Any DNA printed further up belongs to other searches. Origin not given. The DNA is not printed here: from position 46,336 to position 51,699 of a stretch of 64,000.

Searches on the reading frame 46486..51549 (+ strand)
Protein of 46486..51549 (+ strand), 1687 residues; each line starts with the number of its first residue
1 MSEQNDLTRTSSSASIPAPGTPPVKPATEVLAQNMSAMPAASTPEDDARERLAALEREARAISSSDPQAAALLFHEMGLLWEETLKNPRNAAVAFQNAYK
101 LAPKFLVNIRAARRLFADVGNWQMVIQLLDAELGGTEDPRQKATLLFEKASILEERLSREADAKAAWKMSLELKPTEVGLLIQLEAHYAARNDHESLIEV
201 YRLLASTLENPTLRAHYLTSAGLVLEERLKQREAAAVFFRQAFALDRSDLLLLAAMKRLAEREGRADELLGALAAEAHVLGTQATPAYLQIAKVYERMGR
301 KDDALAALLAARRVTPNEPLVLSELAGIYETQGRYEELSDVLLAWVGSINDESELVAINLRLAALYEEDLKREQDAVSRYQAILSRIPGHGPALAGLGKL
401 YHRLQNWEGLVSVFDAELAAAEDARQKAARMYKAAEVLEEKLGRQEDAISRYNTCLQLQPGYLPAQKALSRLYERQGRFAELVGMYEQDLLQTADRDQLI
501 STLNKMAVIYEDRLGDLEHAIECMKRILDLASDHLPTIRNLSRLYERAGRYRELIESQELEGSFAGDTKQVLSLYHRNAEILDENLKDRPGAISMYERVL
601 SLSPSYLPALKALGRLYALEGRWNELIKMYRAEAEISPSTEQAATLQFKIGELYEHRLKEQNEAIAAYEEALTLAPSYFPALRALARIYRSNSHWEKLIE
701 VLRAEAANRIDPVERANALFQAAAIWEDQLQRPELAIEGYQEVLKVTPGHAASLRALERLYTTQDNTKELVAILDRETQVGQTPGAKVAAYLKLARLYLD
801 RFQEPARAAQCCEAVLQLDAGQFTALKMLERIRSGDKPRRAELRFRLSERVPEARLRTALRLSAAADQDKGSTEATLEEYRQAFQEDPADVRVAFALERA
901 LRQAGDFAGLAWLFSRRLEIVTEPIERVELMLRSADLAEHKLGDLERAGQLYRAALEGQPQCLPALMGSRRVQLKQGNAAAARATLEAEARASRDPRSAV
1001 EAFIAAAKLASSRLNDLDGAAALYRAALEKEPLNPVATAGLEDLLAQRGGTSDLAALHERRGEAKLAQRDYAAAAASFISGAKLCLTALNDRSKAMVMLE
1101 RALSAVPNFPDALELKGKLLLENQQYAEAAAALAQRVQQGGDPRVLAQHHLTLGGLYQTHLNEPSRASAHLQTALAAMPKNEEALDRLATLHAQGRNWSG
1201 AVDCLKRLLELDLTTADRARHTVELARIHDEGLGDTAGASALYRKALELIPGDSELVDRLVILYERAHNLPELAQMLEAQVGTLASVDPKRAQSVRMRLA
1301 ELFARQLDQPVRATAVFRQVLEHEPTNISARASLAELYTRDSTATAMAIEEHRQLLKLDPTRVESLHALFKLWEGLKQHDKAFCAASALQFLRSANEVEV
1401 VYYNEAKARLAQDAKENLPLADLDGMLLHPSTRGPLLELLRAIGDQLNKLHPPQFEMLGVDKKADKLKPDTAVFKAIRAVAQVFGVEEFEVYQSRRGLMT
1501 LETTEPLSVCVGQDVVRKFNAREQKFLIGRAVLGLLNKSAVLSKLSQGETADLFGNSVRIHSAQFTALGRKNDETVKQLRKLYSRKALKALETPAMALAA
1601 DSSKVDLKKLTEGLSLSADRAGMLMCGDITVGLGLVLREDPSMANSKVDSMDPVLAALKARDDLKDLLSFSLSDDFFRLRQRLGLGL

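Call 58: search_protein_families(library=pfam, proteins=[window:46486-51549:+], max_evalue=0.00001)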
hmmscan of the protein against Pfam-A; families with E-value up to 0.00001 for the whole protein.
window:46486-51549:+ (1687 aa): 12 families
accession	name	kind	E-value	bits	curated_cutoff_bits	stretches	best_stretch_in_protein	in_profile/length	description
PF14559.12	TPR_19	-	2.2e-33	114.8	25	0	1088-1146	3-62/68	Tetratricopeptide repeat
PF13176.12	TPR_7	-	1.2e-29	100.3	27.9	0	468-495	4-30/36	Tetratricopeptide repeat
PF13431.12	TPR_17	-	1.1e-20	72.5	24.4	0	1099-1129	2-32/34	Tetratricopeptide repeat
PF13428.12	TPR_14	-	1.1e-20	72.4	23.5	0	287-326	3-42/44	Tetratricopeptide repeat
PF07719.23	TPR_2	-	5e-19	67.2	27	0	287-317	3-33/34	Tetratricopeptide repeat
PF13181.12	TPR_8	-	6.4e-17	60.7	25.7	0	646-677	3-33/34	Tetratricopeptide repeat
PF25064.1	ARM_TT21_5th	-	8.6e-17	62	27.8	0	589-671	17-98/117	TT21 fifth ARM repeats domain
PF13414.12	TPR_11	-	6.9e-15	54.9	26.8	0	658-689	7-38/42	TPR repeat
PF13174.12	TPR_6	-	7.9e-15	54.8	26.3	0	647-676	3-31/33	Tetratricopeptide repeat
PF00515.34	TPR_1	-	4.8e-14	51.9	27.8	0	657-678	13-34/34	Tetratricopeptide repeat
PF13424.12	TPR_12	-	3.3e-09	37.2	30.1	0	610-676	6-76/77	Tetratricopeptide repeat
PF13432.12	TPR_16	-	1.9e-07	31.8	32.7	0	290-337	2-49/65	Tetratricopeptide repeat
